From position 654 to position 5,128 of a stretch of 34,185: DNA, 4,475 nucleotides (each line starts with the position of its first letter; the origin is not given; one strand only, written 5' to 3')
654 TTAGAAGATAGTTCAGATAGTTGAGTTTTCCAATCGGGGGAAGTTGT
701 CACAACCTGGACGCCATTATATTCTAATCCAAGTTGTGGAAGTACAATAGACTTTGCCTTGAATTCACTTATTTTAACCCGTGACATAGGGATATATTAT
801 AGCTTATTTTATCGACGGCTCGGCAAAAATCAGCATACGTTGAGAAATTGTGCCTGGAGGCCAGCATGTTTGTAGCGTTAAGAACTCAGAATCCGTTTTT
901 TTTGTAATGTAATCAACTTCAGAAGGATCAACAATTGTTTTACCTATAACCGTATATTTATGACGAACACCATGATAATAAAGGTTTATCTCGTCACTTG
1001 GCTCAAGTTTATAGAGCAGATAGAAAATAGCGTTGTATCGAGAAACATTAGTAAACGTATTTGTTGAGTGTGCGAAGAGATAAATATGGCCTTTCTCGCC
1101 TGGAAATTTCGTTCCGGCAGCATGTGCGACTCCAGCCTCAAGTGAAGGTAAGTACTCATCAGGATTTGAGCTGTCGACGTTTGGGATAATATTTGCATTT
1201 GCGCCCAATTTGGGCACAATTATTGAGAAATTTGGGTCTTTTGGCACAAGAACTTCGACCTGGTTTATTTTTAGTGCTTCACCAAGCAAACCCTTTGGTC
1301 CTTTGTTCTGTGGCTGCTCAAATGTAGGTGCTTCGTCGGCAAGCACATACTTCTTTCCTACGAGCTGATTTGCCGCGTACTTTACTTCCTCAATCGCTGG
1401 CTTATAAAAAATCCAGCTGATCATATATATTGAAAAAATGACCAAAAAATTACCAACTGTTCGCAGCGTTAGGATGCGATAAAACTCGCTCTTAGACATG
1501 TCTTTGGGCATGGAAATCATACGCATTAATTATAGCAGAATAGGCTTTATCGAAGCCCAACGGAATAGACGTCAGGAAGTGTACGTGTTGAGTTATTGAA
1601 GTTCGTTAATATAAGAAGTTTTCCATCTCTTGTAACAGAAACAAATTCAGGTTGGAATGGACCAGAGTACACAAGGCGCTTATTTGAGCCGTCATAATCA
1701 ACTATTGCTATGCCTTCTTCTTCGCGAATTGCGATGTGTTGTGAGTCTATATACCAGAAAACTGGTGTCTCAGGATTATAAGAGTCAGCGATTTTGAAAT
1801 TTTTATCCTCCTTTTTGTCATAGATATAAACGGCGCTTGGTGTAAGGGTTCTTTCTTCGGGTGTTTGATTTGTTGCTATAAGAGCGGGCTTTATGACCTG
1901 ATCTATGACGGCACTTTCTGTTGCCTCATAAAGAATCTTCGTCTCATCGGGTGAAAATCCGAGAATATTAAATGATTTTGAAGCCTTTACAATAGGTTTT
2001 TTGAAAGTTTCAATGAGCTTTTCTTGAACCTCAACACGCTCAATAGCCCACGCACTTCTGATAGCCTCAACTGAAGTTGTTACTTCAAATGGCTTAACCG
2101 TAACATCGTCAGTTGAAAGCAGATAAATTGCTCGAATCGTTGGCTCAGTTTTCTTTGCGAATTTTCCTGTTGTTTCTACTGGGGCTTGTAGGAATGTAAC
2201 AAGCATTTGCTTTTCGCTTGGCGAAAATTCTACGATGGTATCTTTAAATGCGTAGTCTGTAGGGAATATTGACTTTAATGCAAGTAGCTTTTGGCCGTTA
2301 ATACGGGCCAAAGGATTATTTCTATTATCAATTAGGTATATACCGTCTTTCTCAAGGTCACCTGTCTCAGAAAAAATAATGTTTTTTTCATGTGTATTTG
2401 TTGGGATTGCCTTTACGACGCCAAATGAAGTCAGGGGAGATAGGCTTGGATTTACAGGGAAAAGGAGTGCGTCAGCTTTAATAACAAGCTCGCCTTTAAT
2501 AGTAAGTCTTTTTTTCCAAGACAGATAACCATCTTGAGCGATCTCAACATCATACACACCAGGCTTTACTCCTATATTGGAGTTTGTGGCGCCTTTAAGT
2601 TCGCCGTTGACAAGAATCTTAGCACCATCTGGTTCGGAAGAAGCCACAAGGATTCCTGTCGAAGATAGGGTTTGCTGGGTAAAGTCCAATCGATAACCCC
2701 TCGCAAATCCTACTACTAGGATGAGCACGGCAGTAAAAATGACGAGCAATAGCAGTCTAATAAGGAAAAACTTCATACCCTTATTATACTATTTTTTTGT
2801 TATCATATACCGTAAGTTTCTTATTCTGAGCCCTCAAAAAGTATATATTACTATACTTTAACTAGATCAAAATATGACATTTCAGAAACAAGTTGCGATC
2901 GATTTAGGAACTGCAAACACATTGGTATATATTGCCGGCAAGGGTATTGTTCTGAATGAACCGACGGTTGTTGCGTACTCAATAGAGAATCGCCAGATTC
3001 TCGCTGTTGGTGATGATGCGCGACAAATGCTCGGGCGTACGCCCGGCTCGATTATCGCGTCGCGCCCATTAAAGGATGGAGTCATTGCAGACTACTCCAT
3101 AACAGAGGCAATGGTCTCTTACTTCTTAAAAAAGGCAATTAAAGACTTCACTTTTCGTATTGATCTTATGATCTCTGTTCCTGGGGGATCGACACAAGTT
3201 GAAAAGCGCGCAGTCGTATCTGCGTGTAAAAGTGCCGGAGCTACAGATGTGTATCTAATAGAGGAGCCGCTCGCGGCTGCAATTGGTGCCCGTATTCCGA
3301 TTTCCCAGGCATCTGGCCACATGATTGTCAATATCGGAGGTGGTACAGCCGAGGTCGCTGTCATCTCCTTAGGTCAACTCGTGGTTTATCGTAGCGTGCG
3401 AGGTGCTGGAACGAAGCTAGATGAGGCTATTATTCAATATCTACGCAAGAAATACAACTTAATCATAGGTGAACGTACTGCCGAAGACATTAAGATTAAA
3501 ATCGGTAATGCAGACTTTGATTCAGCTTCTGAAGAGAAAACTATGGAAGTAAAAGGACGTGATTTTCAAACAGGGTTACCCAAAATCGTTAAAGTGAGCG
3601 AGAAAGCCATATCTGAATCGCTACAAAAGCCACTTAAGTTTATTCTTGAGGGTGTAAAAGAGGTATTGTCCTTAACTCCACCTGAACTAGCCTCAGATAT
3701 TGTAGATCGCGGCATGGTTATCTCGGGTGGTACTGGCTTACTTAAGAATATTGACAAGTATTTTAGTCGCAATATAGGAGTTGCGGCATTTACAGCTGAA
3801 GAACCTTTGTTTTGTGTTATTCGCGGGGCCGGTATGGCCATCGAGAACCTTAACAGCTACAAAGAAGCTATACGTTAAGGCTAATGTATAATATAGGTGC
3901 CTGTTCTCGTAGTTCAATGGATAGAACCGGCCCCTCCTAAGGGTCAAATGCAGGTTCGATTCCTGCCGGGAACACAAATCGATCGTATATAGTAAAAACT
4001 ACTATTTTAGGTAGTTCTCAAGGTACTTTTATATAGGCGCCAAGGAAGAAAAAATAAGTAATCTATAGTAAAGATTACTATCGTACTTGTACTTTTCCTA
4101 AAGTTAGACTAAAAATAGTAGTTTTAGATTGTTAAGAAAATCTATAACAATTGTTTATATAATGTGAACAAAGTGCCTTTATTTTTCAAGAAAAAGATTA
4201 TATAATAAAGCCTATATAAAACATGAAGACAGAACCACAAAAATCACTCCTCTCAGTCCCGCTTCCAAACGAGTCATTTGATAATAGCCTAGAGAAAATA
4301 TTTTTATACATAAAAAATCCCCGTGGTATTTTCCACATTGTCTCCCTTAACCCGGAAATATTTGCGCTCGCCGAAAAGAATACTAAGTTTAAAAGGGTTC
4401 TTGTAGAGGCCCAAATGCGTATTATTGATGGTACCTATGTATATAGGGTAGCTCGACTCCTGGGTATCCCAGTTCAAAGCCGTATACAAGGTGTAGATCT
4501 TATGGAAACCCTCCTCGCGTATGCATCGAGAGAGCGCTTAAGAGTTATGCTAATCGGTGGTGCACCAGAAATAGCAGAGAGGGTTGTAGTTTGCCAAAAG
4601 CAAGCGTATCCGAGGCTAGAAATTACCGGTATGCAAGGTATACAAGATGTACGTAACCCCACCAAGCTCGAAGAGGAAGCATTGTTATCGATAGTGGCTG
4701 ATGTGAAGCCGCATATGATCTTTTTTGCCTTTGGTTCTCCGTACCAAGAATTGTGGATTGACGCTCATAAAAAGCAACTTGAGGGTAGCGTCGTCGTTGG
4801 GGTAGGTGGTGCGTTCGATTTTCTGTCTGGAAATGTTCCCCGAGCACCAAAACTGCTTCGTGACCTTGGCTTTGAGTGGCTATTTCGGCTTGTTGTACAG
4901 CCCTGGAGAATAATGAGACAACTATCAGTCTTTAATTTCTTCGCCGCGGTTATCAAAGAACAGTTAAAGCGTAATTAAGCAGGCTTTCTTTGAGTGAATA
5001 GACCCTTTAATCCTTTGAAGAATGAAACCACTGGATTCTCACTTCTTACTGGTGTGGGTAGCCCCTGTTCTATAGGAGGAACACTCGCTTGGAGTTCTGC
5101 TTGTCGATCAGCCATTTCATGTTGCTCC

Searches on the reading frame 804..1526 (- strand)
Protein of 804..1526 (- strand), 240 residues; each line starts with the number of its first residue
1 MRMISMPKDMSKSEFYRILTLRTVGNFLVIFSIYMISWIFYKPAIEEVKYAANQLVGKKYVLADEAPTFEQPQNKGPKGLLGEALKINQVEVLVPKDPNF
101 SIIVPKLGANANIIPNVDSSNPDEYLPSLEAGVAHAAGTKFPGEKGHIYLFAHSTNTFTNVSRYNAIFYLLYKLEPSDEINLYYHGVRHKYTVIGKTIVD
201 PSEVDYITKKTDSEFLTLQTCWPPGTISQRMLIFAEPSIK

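Call 6: search_protein_families(library=pfam, proteins=[window:804-1526:-], max_evalue=0.01)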
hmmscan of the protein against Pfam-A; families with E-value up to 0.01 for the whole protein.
window:804-1526:- (240 aa): 1 family
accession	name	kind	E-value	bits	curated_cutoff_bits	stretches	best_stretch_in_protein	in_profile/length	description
PF04203.18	Sortase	-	7.4e-22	77.9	26.6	1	103-237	2-124/125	Sortase domain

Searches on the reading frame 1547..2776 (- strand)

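Call 6: search_protein_families(library=pfam, proteins=[window:1547-2776:-], max_evalue=0.01)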
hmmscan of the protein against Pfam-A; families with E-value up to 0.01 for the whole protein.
window:1547-2776:- (409 aa): 1 family
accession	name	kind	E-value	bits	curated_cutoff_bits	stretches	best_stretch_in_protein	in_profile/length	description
PF08308.17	PEGA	-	1.7e-09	37.9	20.8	1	41-102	2-64/71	PEGA domain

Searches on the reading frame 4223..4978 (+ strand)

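Call 6: search_protein_families(library=pfam, proteins=[window:4223-4978:+], max_evalue=0.01)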
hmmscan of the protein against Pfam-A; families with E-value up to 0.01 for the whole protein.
window:4223-4978:+ (251 aa): 1 family
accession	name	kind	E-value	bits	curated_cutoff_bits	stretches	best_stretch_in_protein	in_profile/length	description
PF03808.19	Glyco_tran_WecG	-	4.4e-49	167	27.4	1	63-233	1-167/168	Glycosyl transferase WecG/TagA/CpsF family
